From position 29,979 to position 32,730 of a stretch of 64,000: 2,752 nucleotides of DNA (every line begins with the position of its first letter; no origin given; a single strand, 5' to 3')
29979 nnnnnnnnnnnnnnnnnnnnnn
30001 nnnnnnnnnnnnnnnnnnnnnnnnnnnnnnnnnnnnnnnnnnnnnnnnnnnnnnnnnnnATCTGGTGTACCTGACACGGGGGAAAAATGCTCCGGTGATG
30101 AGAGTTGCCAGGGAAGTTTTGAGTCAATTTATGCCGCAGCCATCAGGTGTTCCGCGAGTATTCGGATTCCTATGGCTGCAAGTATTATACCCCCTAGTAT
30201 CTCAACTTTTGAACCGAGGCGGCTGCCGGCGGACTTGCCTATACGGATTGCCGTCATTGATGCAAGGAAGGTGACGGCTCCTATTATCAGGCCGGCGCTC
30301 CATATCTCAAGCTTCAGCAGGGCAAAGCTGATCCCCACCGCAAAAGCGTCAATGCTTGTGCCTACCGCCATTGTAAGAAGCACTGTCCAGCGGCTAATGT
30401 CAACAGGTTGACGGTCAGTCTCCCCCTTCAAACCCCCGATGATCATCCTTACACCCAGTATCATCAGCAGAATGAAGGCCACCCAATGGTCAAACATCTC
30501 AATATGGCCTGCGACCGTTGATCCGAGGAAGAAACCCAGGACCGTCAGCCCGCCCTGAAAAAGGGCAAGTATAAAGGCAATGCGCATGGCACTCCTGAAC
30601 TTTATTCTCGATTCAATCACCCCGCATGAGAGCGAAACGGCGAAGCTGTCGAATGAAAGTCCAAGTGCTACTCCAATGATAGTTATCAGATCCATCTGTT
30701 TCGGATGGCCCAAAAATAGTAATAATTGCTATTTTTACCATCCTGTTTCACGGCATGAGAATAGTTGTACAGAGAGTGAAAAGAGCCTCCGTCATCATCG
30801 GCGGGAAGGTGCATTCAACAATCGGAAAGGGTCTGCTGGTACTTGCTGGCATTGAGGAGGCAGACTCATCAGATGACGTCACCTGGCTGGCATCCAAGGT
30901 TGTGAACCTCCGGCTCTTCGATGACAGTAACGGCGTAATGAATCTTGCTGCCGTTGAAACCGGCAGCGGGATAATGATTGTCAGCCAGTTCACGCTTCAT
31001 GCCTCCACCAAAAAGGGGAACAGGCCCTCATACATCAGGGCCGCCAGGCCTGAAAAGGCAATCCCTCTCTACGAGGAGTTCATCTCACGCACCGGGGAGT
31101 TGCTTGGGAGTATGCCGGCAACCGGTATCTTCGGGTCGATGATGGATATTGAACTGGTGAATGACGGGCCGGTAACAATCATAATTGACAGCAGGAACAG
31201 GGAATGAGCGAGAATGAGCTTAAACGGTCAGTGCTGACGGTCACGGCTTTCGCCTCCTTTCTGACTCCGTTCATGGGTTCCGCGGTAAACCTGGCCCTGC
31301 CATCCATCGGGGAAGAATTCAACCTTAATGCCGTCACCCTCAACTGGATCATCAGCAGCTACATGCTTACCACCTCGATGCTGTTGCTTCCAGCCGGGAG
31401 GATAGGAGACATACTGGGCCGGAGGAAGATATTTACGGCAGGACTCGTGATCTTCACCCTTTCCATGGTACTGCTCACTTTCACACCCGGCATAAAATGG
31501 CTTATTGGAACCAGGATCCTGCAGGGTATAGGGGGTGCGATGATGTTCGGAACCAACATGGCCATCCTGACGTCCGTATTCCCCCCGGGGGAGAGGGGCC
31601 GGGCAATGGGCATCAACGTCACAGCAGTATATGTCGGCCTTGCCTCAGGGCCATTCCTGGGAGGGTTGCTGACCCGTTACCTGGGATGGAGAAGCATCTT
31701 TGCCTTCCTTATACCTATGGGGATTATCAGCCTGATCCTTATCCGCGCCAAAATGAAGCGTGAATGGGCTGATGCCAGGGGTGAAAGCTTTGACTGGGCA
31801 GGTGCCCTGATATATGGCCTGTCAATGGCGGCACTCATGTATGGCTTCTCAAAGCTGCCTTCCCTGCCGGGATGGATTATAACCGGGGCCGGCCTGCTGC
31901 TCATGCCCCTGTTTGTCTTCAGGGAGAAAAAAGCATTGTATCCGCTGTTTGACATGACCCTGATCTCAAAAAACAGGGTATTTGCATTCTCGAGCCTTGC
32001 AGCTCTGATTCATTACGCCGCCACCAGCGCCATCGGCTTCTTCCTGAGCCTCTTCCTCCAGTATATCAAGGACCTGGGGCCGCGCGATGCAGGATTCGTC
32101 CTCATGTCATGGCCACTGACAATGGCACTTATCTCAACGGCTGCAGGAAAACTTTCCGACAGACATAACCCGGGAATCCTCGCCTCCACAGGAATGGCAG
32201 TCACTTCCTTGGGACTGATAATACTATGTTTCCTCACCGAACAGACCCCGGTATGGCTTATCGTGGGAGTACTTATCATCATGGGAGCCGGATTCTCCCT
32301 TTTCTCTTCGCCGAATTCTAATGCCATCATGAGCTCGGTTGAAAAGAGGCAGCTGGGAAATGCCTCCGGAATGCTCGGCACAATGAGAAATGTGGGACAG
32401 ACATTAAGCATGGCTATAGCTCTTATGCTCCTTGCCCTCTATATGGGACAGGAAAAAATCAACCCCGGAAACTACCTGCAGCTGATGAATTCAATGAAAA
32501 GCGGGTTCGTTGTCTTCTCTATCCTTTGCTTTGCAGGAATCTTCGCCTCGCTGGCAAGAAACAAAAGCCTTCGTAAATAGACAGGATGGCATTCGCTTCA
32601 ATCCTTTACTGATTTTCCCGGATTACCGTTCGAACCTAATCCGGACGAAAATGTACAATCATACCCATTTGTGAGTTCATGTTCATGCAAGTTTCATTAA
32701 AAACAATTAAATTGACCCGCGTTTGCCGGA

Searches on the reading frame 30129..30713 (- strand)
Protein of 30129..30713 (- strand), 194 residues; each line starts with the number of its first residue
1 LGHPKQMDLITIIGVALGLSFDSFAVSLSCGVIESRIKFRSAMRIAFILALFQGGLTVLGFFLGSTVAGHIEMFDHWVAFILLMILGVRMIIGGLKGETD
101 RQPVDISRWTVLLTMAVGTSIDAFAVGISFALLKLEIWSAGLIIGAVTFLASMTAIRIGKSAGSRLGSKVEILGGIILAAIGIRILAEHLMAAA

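Call 26: search_protein_families(library=pfam, proteins=[window:30129-30713:-], max_evalue=0.001)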
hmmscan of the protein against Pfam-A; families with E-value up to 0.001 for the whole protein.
window:30129-30713:- (194 aa): 1 family
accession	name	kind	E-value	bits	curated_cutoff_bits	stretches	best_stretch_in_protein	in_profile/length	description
PF02659.21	Mntp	-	4.4e-41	140.6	24.4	1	37-186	2-152/152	Putative manganese efflux pump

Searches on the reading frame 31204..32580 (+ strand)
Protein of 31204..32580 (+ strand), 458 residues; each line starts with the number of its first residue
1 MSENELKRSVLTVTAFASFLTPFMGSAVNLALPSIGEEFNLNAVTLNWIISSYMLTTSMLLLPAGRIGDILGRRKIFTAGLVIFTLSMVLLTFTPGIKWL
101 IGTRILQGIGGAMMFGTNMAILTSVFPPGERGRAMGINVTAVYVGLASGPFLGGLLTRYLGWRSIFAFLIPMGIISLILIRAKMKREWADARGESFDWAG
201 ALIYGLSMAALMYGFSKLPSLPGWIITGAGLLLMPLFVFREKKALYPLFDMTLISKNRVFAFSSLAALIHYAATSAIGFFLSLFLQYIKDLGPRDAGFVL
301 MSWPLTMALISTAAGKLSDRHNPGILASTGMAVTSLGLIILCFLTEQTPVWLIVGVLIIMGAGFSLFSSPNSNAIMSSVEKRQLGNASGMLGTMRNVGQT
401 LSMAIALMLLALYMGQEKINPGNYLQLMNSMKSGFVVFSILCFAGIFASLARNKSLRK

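Call 26: search_protein_families(library=pfam, proteins=[window:31204-32580:+], max_evalue=0.001)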
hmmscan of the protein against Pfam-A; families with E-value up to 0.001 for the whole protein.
window:31204-32580:+ (458 aa): 3 families
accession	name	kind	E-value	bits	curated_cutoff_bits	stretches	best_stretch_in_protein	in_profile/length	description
PF07690.21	MFS_1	-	2.9e-54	184.7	33.4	2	15-200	2-194/347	Major Facilitator Superfamily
PF05977.19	MFS_3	-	5.1e-10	38.8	27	1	55-188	56-193/524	Transmembrane secretion effector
PF00083.30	Sugar_tr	-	2e-05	24.1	22.3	1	24-179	26-187/452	Sugar (and other) transporter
